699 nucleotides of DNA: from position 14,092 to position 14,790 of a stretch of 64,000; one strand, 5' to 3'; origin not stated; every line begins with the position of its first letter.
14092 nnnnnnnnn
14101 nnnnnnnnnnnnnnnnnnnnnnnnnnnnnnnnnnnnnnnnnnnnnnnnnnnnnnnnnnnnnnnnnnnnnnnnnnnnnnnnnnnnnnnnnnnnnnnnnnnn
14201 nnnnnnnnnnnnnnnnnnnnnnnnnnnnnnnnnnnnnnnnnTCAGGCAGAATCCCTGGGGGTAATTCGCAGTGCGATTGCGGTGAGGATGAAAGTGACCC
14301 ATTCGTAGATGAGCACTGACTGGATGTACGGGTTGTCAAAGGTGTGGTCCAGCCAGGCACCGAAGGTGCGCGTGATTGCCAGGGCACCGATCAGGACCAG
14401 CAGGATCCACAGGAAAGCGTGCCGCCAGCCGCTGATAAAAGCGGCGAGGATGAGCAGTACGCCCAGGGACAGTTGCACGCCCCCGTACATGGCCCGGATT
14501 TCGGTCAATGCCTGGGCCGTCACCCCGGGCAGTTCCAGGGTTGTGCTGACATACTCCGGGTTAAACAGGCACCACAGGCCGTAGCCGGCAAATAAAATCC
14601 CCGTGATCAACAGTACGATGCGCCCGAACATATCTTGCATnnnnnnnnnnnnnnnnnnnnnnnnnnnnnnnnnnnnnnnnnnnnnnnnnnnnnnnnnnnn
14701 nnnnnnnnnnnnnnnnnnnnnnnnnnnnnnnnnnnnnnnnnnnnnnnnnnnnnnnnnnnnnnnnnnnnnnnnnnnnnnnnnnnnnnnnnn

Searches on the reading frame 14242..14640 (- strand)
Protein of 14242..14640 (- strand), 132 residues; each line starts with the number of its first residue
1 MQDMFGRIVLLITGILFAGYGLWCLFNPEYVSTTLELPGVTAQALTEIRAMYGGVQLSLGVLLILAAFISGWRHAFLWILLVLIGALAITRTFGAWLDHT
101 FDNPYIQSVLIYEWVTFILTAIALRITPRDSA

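Call 34: search_protein_families(library=pfam, proteins=[window:14242-14640:-], max_evalue=0.001)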
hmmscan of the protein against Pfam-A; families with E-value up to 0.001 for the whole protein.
window:14242-14640:- (132 aa): 2 families
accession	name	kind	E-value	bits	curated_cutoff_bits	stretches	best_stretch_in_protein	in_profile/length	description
PF14248.12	DUF4345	-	4.5e-13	49.7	26.5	1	7-120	3-115/119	Domain of unknown function (DUF4345)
PF14087.12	DUF4267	-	0.00027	21.3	27.8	1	14-87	1-74/110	Domain of unknown function (DUF4267)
